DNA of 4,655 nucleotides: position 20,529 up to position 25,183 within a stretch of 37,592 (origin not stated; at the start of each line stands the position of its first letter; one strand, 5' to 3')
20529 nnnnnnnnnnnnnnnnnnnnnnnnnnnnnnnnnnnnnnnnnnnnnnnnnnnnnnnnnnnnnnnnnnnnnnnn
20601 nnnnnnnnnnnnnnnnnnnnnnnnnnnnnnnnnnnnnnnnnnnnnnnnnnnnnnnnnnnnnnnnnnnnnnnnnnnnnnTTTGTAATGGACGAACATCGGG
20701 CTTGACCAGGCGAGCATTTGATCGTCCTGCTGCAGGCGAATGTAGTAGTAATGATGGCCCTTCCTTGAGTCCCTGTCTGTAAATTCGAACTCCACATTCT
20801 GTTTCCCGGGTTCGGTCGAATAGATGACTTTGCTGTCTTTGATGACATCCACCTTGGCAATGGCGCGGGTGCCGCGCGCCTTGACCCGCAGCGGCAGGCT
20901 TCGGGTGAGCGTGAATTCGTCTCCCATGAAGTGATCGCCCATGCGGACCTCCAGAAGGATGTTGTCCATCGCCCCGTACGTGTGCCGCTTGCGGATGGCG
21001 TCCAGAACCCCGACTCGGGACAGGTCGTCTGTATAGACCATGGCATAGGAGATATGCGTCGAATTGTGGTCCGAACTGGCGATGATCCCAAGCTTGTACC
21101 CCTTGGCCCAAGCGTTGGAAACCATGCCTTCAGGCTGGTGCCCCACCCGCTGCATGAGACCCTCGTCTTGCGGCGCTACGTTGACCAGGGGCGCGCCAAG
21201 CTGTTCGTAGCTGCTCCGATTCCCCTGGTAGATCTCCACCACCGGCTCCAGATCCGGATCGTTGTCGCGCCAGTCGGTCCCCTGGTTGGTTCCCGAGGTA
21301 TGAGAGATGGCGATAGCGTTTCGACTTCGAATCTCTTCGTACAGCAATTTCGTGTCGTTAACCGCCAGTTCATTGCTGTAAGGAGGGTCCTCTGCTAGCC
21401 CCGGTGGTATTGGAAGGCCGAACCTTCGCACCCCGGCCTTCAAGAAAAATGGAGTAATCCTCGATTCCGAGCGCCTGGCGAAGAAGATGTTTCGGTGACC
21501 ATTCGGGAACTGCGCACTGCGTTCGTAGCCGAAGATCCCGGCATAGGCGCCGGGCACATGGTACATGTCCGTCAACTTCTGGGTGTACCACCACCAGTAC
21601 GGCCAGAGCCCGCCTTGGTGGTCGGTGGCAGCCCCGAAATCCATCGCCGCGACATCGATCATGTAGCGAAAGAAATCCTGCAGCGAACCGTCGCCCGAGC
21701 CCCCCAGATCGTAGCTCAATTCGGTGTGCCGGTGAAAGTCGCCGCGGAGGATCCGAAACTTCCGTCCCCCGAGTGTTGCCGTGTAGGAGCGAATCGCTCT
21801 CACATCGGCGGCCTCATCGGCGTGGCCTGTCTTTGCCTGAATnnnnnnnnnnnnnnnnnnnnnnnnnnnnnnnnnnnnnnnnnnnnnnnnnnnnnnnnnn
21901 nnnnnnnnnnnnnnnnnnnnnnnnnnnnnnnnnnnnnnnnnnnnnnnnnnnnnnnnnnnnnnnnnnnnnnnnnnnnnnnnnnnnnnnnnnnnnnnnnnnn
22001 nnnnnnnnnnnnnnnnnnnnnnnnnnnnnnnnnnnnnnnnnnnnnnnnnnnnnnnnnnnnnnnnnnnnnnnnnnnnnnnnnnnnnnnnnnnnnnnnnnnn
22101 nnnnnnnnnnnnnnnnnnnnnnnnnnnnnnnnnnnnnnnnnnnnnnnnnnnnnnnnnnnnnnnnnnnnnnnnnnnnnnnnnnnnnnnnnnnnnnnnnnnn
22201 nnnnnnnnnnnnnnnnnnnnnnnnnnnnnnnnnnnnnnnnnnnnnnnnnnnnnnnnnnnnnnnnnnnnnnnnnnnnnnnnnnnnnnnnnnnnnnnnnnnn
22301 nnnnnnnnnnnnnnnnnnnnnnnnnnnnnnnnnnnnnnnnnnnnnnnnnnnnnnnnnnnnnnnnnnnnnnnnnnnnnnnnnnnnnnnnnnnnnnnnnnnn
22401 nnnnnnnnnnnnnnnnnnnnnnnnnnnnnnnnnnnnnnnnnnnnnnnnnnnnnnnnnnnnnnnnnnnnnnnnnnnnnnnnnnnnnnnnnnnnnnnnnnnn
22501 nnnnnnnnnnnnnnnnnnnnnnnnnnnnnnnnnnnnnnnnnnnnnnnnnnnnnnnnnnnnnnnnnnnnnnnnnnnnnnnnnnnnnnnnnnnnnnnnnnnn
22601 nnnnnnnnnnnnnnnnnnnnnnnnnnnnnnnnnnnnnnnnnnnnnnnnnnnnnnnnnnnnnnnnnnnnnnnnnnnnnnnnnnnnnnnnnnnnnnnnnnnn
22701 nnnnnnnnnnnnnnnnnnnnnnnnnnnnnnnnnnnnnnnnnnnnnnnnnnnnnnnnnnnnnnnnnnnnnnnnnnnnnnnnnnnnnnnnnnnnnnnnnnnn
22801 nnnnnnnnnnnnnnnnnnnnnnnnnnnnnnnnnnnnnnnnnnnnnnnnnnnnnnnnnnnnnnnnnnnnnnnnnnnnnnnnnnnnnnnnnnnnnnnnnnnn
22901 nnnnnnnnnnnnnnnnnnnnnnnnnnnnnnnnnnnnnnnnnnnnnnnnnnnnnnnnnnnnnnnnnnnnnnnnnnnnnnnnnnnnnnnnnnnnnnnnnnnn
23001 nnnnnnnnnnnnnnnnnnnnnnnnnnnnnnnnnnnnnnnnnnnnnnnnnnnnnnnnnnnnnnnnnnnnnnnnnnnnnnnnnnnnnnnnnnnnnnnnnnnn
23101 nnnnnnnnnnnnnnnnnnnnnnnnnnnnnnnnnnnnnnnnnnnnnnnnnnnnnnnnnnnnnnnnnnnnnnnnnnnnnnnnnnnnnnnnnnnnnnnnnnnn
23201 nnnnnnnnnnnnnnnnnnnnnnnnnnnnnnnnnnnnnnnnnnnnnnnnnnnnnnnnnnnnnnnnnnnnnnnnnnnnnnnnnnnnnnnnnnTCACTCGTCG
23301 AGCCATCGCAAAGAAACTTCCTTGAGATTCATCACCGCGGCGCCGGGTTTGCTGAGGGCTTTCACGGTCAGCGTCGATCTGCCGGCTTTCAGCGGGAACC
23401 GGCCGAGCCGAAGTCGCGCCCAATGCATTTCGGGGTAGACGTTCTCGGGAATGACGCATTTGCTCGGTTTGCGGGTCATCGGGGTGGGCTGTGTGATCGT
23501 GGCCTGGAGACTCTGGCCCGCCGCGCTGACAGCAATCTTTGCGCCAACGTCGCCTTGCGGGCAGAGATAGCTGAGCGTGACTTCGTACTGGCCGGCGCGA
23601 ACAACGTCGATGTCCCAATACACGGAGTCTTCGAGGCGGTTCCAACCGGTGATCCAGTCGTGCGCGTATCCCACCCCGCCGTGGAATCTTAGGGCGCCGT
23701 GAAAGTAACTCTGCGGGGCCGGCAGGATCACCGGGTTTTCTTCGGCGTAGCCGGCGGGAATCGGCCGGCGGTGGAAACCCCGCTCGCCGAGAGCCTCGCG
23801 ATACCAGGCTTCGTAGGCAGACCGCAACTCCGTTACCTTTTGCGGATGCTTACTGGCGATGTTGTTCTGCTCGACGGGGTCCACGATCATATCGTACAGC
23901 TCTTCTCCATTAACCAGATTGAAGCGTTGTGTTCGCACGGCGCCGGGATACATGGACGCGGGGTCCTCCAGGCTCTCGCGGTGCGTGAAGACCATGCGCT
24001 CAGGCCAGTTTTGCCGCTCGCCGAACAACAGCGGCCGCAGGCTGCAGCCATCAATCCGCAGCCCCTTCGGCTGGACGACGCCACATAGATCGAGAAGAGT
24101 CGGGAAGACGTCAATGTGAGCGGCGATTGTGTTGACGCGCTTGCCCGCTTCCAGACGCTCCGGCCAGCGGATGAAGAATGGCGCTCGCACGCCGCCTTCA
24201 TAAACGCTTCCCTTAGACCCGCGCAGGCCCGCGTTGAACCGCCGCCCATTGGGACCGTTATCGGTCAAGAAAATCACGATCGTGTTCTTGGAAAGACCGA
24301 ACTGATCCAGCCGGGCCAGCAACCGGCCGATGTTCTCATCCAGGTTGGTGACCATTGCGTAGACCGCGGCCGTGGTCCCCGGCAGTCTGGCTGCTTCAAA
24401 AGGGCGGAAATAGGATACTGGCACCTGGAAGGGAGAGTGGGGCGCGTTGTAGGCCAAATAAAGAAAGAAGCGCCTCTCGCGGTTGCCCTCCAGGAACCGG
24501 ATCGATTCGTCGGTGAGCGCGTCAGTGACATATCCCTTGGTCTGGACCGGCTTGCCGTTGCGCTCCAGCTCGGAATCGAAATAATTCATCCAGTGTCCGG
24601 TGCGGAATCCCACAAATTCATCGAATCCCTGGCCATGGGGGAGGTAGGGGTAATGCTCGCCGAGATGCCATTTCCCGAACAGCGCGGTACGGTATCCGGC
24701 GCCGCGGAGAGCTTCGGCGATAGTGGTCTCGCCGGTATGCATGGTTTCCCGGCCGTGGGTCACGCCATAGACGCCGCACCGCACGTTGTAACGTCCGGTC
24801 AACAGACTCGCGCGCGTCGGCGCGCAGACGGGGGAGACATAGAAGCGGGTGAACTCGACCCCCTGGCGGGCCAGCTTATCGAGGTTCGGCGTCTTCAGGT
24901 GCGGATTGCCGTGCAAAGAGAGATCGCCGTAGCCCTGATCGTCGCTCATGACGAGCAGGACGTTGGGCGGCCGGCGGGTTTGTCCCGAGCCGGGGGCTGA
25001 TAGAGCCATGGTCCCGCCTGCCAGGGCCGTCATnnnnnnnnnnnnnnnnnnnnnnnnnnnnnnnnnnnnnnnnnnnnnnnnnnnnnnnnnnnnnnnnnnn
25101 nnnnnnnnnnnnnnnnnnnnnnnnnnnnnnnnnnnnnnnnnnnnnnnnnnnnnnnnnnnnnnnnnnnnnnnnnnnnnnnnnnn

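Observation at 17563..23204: Convergent paralogous beta-propeller + PHP-superfamily metallohydrolase fusions closing two glycan operons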

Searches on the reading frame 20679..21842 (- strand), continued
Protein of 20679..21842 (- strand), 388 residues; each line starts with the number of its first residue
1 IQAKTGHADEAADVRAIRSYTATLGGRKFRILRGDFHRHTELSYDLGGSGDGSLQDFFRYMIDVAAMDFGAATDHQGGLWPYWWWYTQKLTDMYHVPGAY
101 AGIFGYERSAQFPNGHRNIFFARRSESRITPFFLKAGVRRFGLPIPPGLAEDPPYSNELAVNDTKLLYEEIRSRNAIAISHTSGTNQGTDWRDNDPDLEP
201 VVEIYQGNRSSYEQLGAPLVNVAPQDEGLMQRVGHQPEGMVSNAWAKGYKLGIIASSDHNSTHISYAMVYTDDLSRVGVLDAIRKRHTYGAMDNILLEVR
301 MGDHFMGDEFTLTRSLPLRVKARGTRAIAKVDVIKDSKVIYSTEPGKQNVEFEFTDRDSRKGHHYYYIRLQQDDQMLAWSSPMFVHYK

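Call 72: search_protein_families(library=pfam, alignment_id=A4, max_evalue=0.00001)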
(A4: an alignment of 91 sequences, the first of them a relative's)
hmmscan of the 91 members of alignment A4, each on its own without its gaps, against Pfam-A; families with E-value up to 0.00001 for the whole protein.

A. member 1, L013:5414-7036:+ (541 aa): 3 families
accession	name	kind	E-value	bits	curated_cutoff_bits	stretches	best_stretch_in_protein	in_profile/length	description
PF21783.3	YNCE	-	5.1e-12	46.2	27.1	0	377-461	42-127/339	YNCE-like beta-propeller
PF25174.1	Beta-prop_THOC3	-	1.7e-11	44.1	305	0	450-528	51-128/272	THOC3 beta-propeller domain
PF07433.17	DUF1513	-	4e-08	33.1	27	0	243-287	73-120/304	Protein of unknown function (DUF1513)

B. families by the number of members that match (of 91 scanned): 114 families (the first 25 are shown)
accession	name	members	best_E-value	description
PF13561.12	adh_short_C2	4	6.2e-57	Enoyl-(Acyl carrier protein) reductase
PF00122.25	E1-E2_ATPase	4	6.8e-57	E1-E2 ATPase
PF00106.31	adh_short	4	1e-49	short chain dehydrogenase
PF00702.32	Hydrolase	4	3.1e-32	haloacid dehalogenase-like hydrolase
PF08659.16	KR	4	5.2e-11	KR domain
PF01261.30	AP_endonuc_2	3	1.1e-27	Xylose isomerase-like TIM barrel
PF01145.31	Band_7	3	6.5e-21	SPFH domain / Band 7 family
PF10282.15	Lactonase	2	6.7e-122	Lactonase, 7-bladed beta-propeller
PF01011.28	PQQ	2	9.9e-83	Glucose/ethanol/alcohol dehydrogenase, beta-propeller domain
PF00291.31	PALP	2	3.2e-55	Pyridoxal-phosphate dependent enzyme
PF00069.31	Pkinase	2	2.2e-40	Protein kinase domain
PF13360.13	PQQ_2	2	3.1e-29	Outer membrane protein assembly factor BamB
PF14559.12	TPR_19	2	3.3e-28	Tetratricopeptide repeat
PF22725.1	GFO_IDH_MocA_C3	2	1.7e-26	GFO/IDH/MocA C-terminal domain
PF07719.23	TPR_2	2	2.7e-26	Tetratricopeptide repeat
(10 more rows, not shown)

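Call 73: search_protein_families(library=ncbifam, alignment_id=A1, max_evalue=1)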
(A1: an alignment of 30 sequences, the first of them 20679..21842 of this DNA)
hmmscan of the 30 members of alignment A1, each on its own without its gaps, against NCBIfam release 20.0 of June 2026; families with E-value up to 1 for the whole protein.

A. member 1, window:20679-21842:- (388 aa): 1 family
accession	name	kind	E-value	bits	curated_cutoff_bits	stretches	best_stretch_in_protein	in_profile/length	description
NF038032.1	CehA_McbA_metalo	domain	1.5e-12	47.6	80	1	244-385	163-314/315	CehA/McbA family metallohydrolase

B. families by the number of members that match (of 30 scanned): 8 families
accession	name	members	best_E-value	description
NF038032.1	CehA_McbA_metalo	27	2.9e-23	CehA/McbA family metallohydrolase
NF005928.0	PRK07945.1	9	0.0057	PHP domain-containing protein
NF010997.0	PRK14422.1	1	0.02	acylphosphatase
NF047586.1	LIC11270_fam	1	0.021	LIC11270 family surface protein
NF002008.0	PRK00809.1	1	0.046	hypothetical protein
NF011930.0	PRK15401.1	1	0.076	DNA oxidative demethylase AlkB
NF050191.1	Npun_F0296_dom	1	0.11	Npun_F0296 family exosortase-dependent surface protein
NF001493.0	PRK00346.2-3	1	0.12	5'/3'-nucleotidase SurE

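Call 76: search_dna_similar(query=window:20679-21842:-, collection=plasmids, mode=protein, max_evalue=0.01, max_rows=30)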
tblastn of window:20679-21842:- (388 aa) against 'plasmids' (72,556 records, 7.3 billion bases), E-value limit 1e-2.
Records with a match: 8; places in all: 9; records where one place covers at least 80% of the query: 2.
Best place of each record, by identity: <60% 8.
By first word of the organism name: Haloarcula 2; Cetobacterium 1; Halomontanus 1; Natrinema 1; Marinovum 1; Halomicrobium 1; Palleronia 1.
By predicted mobility (MOB-suite, as given by PLSDB): non-mobilizable 8.
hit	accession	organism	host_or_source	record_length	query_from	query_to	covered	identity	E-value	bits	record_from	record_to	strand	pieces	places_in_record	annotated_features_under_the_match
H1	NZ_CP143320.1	Cetobacterium somerae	intestine of Yellow Catfish,pure culture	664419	57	388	86%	27.2%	3e-16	88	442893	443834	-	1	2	hypothetical protein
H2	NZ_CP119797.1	Halomontanus rarus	cell culture,sediment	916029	57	384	85%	24.5%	8e-14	81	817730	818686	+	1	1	DUF3604 domain-containing protein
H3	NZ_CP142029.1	Haloarcula sp. GH36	cell culture,inland salt lake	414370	83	340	66%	25.6%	7e-10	69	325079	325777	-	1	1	DUF3604 domain-containing protein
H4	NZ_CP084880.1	Natrinema halophilum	pure culture,salt mine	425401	57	340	73%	22.1%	2e-5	54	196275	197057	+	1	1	DUF3604 domain-containing protein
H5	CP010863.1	Marinovum algicola DG 898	-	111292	144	345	52%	28.2%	7e-4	49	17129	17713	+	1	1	hypothetical protein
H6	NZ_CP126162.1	Haloarcula pelagica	cell culture,sediment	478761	176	339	42%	28.2%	1e-7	62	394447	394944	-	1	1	DUF3604 domain-containing protein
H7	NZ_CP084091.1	Halomicrobium urmianum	cell culture,salt lake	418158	163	339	46%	25.9%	3e-5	54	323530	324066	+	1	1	DUF3604 domain-containing protein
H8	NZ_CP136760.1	Palleronia sp. LCG004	cell culture,Intertidal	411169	161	348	48%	24.3%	3e-5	54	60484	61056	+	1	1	hypothetical protein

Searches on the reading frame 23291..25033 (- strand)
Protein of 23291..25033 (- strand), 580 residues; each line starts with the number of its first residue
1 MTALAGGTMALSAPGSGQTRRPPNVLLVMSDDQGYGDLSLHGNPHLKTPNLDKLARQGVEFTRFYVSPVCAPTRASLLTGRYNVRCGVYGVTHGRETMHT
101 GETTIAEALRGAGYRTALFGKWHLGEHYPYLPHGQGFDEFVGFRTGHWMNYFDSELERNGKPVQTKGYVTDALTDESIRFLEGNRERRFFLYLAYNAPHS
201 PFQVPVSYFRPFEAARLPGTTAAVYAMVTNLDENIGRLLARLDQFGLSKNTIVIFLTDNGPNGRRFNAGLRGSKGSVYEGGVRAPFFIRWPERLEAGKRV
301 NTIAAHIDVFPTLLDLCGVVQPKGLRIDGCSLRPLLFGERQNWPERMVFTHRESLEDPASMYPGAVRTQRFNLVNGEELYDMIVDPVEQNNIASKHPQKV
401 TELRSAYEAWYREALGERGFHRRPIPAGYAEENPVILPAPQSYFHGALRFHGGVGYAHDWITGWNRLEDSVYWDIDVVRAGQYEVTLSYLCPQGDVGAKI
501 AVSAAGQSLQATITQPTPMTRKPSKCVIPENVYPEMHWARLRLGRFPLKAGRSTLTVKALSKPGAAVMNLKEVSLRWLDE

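Call 9: search_protein_families(library=pfam, proteins=[window:23291-25033:-], max_evalue=0.001)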
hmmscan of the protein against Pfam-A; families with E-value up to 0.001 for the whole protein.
window:23291-25033:- (580 aa): 3 families
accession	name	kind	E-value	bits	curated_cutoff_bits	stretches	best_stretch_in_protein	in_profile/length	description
PF00884.28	Sulfatase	-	6e-65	219.9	25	1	23-319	1-301/301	Sulfatase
PF16347.10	SGSH_C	-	1.1e-16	61.7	29.3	1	276-396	10-135/154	N-sulphoglucosamine sulphohydrolase, C-terminal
PF01663.27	Phosphodiest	-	1.3e-07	32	23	0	46-91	18-65/342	Type I phosphodiesterase / nucleotide pyrophosphatase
